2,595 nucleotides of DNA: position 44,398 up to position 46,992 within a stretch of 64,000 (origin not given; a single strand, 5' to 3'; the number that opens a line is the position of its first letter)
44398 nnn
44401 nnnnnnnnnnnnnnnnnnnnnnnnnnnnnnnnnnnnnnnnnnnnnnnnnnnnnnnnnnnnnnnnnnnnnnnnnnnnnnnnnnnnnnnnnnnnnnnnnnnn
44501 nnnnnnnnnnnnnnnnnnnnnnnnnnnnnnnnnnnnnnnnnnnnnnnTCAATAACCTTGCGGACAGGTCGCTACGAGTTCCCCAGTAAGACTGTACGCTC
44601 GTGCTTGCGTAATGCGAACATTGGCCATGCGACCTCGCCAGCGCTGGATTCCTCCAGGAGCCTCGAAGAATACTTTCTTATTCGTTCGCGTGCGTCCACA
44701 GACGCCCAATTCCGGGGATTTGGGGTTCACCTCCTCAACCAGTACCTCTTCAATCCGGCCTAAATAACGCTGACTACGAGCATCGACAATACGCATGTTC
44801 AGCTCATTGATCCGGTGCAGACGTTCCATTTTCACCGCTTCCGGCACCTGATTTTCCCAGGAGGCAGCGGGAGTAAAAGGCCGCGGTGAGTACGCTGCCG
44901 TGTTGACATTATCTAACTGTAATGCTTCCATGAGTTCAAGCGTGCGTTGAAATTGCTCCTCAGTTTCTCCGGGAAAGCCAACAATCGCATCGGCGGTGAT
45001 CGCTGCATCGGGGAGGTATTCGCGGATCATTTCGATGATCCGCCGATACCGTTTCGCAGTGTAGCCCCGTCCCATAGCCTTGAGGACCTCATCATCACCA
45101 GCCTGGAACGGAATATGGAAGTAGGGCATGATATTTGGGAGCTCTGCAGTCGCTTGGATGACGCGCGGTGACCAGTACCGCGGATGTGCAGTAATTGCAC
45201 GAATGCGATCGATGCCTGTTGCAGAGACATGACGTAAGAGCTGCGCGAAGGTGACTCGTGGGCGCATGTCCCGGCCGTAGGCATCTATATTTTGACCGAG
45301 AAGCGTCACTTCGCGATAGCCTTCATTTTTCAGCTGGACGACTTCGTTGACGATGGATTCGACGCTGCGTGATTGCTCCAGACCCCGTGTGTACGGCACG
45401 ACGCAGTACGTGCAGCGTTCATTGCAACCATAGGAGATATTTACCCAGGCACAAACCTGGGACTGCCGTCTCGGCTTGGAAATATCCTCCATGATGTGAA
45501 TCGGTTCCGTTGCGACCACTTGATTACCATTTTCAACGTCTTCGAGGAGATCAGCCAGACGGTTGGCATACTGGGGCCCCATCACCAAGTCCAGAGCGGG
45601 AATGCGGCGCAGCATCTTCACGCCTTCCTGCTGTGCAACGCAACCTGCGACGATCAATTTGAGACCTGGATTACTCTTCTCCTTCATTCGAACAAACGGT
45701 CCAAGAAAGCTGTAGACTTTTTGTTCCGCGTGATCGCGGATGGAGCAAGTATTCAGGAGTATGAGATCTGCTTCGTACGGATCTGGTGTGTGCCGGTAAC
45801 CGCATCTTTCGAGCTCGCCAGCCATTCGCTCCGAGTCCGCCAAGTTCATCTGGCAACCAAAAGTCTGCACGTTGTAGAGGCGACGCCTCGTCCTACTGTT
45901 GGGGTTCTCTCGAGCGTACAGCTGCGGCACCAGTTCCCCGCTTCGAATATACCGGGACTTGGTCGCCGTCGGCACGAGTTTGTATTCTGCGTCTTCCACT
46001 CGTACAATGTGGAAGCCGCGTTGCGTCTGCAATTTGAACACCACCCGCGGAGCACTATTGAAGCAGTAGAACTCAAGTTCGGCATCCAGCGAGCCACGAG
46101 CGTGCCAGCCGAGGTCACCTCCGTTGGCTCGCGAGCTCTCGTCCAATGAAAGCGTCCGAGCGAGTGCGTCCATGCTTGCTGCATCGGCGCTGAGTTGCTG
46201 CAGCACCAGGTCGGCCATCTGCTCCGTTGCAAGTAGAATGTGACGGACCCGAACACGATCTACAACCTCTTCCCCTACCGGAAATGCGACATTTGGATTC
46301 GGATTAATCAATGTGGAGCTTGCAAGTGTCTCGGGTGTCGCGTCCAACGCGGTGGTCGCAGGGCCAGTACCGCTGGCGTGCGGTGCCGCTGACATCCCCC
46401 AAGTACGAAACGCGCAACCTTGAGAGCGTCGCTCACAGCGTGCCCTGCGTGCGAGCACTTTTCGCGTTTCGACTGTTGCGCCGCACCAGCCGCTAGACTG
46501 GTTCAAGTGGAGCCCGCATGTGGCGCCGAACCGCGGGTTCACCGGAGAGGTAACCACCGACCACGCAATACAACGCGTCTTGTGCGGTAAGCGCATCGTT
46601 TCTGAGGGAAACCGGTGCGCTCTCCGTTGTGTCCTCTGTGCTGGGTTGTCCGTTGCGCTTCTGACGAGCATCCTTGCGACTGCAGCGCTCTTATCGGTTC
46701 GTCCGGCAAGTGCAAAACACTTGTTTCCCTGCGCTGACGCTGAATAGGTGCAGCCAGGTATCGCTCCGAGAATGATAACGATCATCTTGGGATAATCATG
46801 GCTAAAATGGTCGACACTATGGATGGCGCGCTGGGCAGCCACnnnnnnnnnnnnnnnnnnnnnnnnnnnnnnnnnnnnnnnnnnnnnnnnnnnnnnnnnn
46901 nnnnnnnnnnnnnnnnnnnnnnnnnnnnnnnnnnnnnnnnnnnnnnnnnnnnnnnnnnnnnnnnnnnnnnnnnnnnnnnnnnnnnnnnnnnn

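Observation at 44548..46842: Single ORF fusing a parvulin (PpiC) rotamase domain to a MiaB-type radical-SAM methylthiotransferase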

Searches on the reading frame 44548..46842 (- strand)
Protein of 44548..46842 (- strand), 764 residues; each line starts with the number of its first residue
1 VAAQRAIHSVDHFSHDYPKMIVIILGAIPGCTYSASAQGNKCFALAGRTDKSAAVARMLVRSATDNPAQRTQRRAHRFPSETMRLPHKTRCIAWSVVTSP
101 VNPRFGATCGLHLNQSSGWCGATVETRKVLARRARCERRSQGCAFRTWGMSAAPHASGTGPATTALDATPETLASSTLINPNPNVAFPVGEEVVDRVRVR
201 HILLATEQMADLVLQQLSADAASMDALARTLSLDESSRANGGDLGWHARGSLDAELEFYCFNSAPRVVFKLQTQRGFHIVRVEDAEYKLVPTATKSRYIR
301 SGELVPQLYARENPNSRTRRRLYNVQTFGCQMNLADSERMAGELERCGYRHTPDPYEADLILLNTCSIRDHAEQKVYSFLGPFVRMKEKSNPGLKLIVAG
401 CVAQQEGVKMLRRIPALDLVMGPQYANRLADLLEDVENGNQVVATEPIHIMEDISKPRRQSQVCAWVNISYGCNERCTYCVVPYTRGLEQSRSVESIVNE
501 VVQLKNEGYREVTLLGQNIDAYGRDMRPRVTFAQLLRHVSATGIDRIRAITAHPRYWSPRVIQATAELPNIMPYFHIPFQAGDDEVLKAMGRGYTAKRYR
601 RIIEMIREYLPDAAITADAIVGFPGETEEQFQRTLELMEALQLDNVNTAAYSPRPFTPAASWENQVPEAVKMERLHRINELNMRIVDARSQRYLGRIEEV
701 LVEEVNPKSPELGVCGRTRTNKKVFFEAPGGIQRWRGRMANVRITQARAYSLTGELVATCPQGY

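Call 3: search_protein_families(library=pfam, proteins=[window:44548-46842:-], max_evalue=0.01)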
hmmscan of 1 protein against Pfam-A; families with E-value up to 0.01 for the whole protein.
window:44548-46842:- (764 aa): 6 families
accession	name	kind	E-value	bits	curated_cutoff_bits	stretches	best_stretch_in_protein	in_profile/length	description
PF04055.27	Radical_SAM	-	3.1e-30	106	29.5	1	467-637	1-165/166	Radical SAM superfamily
PF00919.26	UPF0004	-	7.5e-29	100.1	27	1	324-422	3-98/98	Uncharacterized protein family UPF0004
PF13616.12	Rotamase_3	-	1.3e-12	48.7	22.5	1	193-284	12-114/116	PPIC-type PPIASE domain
PF00639.27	Rotamase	-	7e-12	46.6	21.7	1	205-284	17-97/97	PPIC-type PPIASE domain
PF01938.26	TRAM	-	6.6e-09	35.9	21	1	691-757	1-61/61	TRAM domain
PF18693.7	TRAM_2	-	8.3e-05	23.1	27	1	695-757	2-63/63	TRAM domain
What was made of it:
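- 45577..45876 (-): MiaB N-terminal methylthiotransferase (UPF0004) domain, aa 323-422, with the three auxiliary-cluster cysteines C330, C366 and C401. Call 3.
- On MiaB (tRNA i6A37 C2-methylthiotransferase, TIGR01574 equivalog): Call 3 (domains).
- On Pin1-type (phospho-specific) parvulin: Call 3: no WW domain.
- On Parvulin-rhodanese (AtPin3-like): Call 3: no rhodanese domain.
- Checked: Pfam finds these domains in that single frame (call 3):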

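Call 4: search_protein_families(library=ncbifam, proteins=[window:44548-46842:-], max_evalue=0.001)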
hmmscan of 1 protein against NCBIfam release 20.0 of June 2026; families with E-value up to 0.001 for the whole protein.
window:44548-46842:- (764 aa): 30 families (the best 25 are shown)
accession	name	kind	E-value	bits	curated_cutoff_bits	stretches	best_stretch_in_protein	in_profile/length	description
TIGR00089.1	TIGR00089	subfamily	1.4e-143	478.8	251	1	323-754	2-429/429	MiaB/RimO family radical SAM methylthiotransferase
TIGR01574.1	miaB-methiolase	equivalog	6.6e-131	437.3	355.3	1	323-757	2-437/437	tRNA (N6-isopentenyl adenosine(37)-C2)-methylthiotransferase MiaB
NF010916.0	PRK14336.1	equivalog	6.2e-100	334.9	606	1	323-758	4-414/418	tRNA (N6-isopentenyl adenosine(37)-C2)-methylthiotransferase MiaB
TIGR01125.1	TIGR01125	equivalog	2.3e-91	307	356.95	1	325-754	4-432/432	30S ribosomal protein S12 methylthiotransferase RimO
TIGR01579.1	MiaB-like-C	equivalog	4.3e-89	299.7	357.05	1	326-707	2-384/416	tRNA (N(6)-L-threonylcarbamoyladenosine(37)-C(2))-methylthiotransferase MtaB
TIGR01578.1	MiaB-like-B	hypoth_equivalog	1.1e-77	261.6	314.7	1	325-757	4-421/421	tRNA (N(6)-L-threonylcarbamoyladenosine(37)-C(2))-methylthiotransferase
TIGR04014.1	B12_SAM_MJ_0865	equivalog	2.3e-25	89.3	360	1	446-671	144-366/434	methyl-coenzyme M reductase glutamine C-methyltransferase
TIGR04013.1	B12_SAM_MJ_1487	hypoth_equivalog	2.8e-21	75.8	251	1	459-681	146-372/382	TIGR04013 family B12-binding domain/radical SAM domain-containing protein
TIGR04479.1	bcpD_PhpK_rSAM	subfamily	1.4e-11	43.5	600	1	581-658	351-426/504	PhpK family radical SAM P-methyltransferase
TIGR03471.1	HpnJ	equivalog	1.1e-09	37.7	577.6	1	470-657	203-381/472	hopanoid biosynthesis associated radical SAM protein HpnJ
TIGR03994.1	rSAM_HemZ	equivalog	6.9e-09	35.3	321.4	1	580-647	206-272/401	coproporphyrinogen dehydrogenase HemZ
TIGR04107.1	rSAM_HutW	equivalog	4.9e-08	32.2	400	1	575-660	155-239/419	heme anaerobic degradation radical SAM methyltransferase ChuW/HutW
NF002827.0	PRK03002.1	equivalog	2.7e-07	29.9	343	1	196-285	136-225/285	peptidylprolyl isomerase PrsA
NF006064.0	PRK08207.2-2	equivalog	3.1e-07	29.8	504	1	580-647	269-334/465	coproporphyrinogen III oxidase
NF002846.0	PRK03095.1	equivalog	6.1e-07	29.2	361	1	192-286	128-222/287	peptidylprolyl isomerase PrsA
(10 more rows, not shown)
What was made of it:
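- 44572..44772 (-): TRAM (tRNA-binding) domain, aa 691-757. Calls 3 and 4.
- On MiaB (tRNA i6A37 C2-methylthiotransferase, TIGR01574 equivalog): Call 4: TIGR01574 scores 437.3 bits against a cut-off of 355.3.
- Checked: NCBIfam's MiaB equivalog TIGR01574 scores 437 bits against a cut-off of 355 (call 4).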

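Call 6: find_homologous_proteins(query=window:44548-46785:-, max_evalue=1e-10)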
Query window:44548-46785:- (745 aa): 7681 proteins with E <= 1e-10 among 8000 candidates; the best 120 are listed.
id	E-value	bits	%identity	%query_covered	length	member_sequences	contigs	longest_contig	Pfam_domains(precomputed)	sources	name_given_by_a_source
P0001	0.0e+0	1561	99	92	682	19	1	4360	PF00639.28,PF04055.28,PF00919.27,PF01938.27,PF13616.13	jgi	jgi:tRNA-2-methylthio-N6-dimethylallyladenosine synthase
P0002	0.0e+0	1165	85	79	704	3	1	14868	PF00639.28,PF04055.28,PF00919.27,PF01938.27,PF13616.13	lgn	-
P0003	0.0e+0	1141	83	79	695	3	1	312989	PF00639.28,PF04055.28,PF00919.27,PF01938.27,PF13616.13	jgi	jgi:tRNA-2-methylthio-N6-dimethylallyladenosine synthase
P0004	0.0e+0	1039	76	80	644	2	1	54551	PF00639.28,PF04055.28,PF00919.27,PF01938.27,PF13616.13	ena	-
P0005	1.1e-200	687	52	81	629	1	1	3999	PF00639.28,PF04055.28,PF00919.27,PF01938.27,PF13616.13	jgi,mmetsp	mmetsp:Transcript_4037/g.12129 ORF Transcript_4037/g.12129 Transcript_4037/m.12129 type:complete len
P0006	1.8e-191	657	55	76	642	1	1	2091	PF00639.28,PF04055.28,PF00919.27,PF01938.27,PF13616.13,PF18693.8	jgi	-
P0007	9.4e-190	651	53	77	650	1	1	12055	PF00639.28,PF04055.28,PF00919.27,PF01938.27,PF13616.13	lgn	-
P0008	7.7e-186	638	54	77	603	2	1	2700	PF04055.28,PF00919.27,PF01938.27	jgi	-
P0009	1.0e-184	634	58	65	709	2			PF00639.28,PF04055.28,PF00919.27,PF01938.27,PF13616.13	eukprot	eukprot:g13375.t1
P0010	1.2e-184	634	54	75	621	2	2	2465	PF00639.28,PF04055.28,PF00919.27,PF01938.27,PF13616.13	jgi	-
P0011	3.3e-184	633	54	77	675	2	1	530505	PF00639.28,PF04055.28,PF00919.27,PF01938.27,PF13616.13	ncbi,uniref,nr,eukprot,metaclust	ncbi:unnamed protein product [Vitrella brassicaformis CCMP3155]|uniref:Peptidylprolyl isomerase n=1 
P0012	7.4e-183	628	51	79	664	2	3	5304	PF04055.28,PF00919.27,PF01938.27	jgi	jgi:tRNA-2-methylthio-N6-dimethylallyladenosine synthase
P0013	2.0e-181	623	50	80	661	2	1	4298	PF00639.28,PF04055.28,PF00919.27,PF01938.27,PF13616.13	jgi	jgi:tRNA-2-methylthio-N6-dimethylallyladenosine synthase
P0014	3.9e-181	622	54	75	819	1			PF00639.28,PF04055.28,PF00177.28,PF00919.27,PF01938.27,PF13616.13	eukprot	eukprot:jgi/Galph1/33/GphlegSOOS_G4805.1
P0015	5.4e-181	622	58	65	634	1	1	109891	PF00639.28,PF04055.28,PF00919.27,PF01938.27,PF13616.13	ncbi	ncbi:unnamed protein product [Scytosiphon promiscuus]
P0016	5.4e-181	622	54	77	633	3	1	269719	PF00639.28,PF04055.28,PF00919.27,PF01938.27,PF13616.13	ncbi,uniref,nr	ncbi:hypothetical protein GpartN1_g2340.t1 [Galdieria partita]|uniref:Uncharacterized protein n=1 Ta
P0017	1.1e-179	618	48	80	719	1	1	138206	PF00639.28,PF04055.28,PF00919.27,PF01938.27,PF13616.13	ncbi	ncbi:unnamed protein product [Pylaiella littoralis]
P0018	1.1e-178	614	51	75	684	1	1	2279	PF00639.28,PF04055.28,PF00919.27,PF01938.27,PF13616.13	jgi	-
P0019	1.4e-178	614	54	75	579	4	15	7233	PF04055.28,PF00919.27,PF01938.27,PF13616.13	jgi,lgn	jgi:tRNA-2-methylthio-N6-dimethylallyladenosine synthase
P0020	3.2e-177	609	50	75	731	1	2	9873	PF04055.28,PF00919.27,PF01938.27,PF13616.13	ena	-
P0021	4.8e-177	609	52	76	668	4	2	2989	PF00639.28,PF04055.28,PF00919.27,PF01938.27,PF13616.13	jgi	-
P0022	1.1e-176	608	53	76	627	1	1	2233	PF00639.28,PF04055.28,PF00919.27,PF01938.27,PF13616.13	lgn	-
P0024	3.1e-176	606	49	76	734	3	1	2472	PF04055.28,PF00919.27,PF01938.27,PF13616.13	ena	-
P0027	5.8e-176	605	51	76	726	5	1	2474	PF13145.13,PF00639.28,PF04055.28,PF00919.27,PF01938.27,PF13616.13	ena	-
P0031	4.1e-175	602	50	76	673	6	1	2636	PF04055.28,PF00919.27,PF01938.27,PF13616.13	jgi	-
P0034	5.5e-175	602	60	59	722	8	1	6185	PF04055.28,PF00919.27,PF01938.27,PF13616.13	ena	-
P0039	1.1e-174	601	51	75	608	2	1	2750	PF00639.28,PF04055.28,PF00919.27,PF01938.27,PF13616.13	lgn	-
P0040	1.2e-174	601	63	59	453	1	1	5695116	PF04055.28,PF00919.27,PF01938.27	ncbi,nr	ncbi:tRNA-i (6)A37 methylthiotransferase [Leptolyngbya sp. NIES-2104]|nr:tRNA-i (6)A37 methylthiotra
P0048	1.8e-174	600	62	59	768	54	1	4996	PF00639.28,PF04055.28,PF00919.27,PF01938.27,PF13616.13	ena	-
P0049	1.9e-174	600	63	59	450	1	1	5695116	PF04055.28,PF00919.27,PF01938.27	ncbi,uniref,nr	ncbi:tRNA (N6-isopentenyl adenosine(37)-C2)-methylthiotransferase MiaB [Leptolyngbya sp. NIES-2104]|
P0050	2.2e-174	600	61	58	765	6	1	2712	PF00639.28,PF04055.28,PF00919.27,PF01938.27,PF13616.13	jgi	jgi:tRNA-2-methylthio-N6-dimethylallyladenosine synthase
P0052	2.9e-174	600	51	76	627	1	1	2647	PF00639.28,PF04055.28,PF00919.27,PF01938.27,PF13616.13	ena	-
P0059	5.1e-174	599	50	81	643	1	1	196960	PF00639.28,PF04055.28,PF00919.27,PF01938.27,PF13616.13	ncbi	ncbi:unnamed protein product [Chrysoparadoxa australica]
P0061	6.3e-174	599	52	75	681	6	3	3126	PF00639.28,PF04055.28,PF00919.27,PF01938.27,PF13616.13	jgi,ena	jgi:tRNA-2-methylthio-N6-dimethylallyladenosine synthase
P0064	6.9e-174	598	48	76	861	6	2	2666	PF00639.28,PF04055.28,PF00919.27,PF01938.27,PF13616.13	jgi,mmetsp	mmetsp:Transcript_71060/g.134332 ORF Transcript_71060/g.134332 Transcript_71060/m.134332 type:comple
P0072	1.1e-173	598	51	78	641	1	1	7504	PF00639.28,PF04055.28,PF00919.27,PF01938.27,PF13616.13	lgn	-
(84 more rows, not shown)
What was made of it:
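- The MiaB part is closest to cyanobacteria (call 6).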

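Call 8: list_cluster_members(proteins=[P0001, P0002, P0003, P0004, P0048, P0034, P0005, P0064])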
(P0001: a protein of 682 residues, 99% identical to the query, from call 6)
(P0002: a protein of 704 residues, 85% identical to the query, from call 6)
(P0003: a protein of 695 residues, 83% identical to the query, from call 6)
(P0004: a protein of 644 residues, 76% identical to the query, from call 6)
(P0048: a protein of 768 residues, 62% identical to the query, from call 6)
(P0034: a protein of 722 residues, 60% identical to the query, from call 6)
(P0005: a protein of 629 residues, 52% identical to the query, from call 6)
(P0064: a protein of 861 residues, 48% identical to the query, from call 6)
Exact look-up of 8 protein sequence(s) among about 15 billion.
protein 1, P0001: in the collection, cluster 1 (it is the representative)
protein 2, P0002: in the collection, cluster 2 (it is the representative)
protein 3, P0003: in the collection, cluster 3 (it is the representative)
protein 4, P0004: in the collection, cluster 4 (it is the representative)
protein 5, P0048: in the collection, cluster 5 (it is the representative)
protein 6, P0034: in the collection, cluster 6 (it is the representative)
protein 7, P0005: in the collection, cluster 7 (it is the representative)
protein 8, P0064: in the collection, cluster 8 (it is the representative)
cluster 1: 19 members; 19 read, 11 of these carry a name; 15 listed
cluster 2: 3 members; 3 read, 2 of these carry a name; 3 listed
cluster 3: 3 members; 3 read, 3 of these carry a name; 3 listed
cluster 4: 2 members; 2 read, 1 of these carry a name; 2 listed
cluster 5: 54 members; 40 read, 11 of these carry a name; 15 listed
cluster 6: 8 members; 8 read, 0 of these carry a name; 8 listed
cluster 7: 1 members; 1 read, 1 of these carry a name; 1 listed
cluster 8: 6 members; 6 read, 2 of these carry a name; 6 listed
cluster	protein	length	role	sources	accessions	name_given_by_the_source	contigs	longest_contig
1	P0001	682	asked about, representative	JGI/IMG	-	tRNA-2-methylthio-N6-dimethylallyladenosine synthase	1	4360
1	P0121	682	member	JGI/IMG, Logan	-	tRNA-2-methylthio-N6-dimethylallyladenosine synthase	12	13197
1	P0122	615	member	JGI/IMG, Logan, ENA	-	tRNA-2-methylthio-N6-dimethylallyladenosine synthase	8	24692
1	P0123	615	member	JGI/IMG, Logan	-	tRNA-2-methylthio-N6-dimethylallyladenosine synthase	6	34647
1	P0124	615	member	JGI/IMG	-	tRNA-2-methylthio-N6-dimethylallyladenosine synthase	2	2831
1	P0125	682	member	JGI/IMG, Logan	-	tRNA-2-methylthio-N6-dimethylallyladenosine synthase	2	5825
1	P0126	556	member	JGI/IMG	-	tRNA-2-methylthio-N6-dimethylallyladenosine synthase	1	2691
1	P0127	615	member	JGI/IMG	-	tRNA-2-methylthio-N6-dimethylallyladenosine synthase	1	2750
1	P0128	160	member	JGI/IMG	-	tRNA-2-methylthio-N6-dimethylallyladenosine synthase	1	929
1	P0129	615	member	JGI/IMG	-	tRNA-2-methylthio-N6-dimethylallyladenosine synthase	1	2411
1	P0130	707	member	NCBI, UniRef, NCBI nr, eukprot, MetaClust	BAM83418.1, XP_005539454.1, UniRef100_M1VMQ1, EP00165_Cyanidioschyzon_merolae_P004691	2-methylthioadenine synthetase [Cyanidioschyzon merolae strain 10D] | 2-methylthioadenine synthetase n=1 Tax=Cyanidioschyzon merolae (strain NIES-3377 / 10D) ... | XP_005539454.1 2-methylthioadenine synthetase [Cyanidioschyzon merolae strain 10D]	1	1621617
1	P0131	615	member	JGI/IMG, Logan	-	-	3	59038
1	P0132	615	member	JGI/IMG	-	-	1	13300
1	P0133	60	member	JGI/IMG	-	-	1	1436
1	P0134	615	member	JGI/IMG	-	-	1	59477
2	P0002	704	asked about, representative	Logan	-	-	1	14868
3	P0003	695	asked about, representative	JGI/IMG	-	tRNA-2-methylthio-N6-dimethylallyladenosine synthase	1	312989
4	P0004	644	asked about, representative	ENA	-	-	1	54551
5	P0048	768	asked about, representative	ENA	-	-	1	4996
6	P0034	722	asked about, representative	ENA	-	-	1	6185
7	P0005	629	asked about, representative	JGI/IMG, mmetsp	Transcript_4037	Transcript_4037/g.12129 ORF Transcript_4037/g.12129 Transcript_4037/m.12129 type:complete ...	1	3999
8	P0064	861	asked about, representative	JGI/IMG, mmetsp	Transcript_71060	Transcript_71060/g.134332 ORF Transcript_71060/g.134332 Transcript_71060/m.134332 ...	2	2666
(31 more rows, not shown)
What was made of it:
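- The same continuous ORF is present in near-identical hot-spring metagenome contigs (call 8).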

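Call 18: find_encoding_contigs(protein=P0040, flank=5000, max_places=3)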
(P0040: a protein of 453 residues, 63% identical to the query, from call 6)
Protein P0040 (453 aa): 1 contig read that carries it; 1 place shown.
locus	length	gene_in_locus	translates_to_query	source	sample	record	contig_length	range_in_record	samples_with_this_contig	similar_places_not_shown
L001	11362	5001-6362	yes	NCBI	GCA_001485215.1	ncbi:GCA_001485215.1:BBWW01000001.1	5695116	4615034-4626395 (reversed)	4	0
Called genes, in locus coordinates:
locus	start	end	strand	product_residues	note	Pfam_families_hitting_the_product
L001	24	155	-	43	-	-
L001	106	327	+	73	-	-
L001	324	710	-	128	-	PF01850:PIN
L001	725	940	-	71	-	PF10047:DUF2281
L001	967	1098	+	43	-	-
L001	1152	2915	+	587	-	PF00656:Peptidase_C14, PF13181:TPR_8 (faint), PF13371:TPR_9 (faint), PF07719:TPR_2 (faint), PF00515:TPR_1 (weak), PF13414:TPR_11 (weak)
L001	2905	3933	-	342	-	-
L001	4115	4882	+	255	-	-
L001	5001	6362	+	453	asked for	PF00919:UPF0004, PF04055:Radical_SAM, PF01938:TRAM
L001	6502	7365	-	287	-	-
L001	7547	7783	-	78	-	PF02672:CP12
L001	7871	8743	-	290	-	-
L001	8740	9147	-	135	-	-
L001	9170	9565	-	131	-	-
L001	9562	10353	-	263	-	-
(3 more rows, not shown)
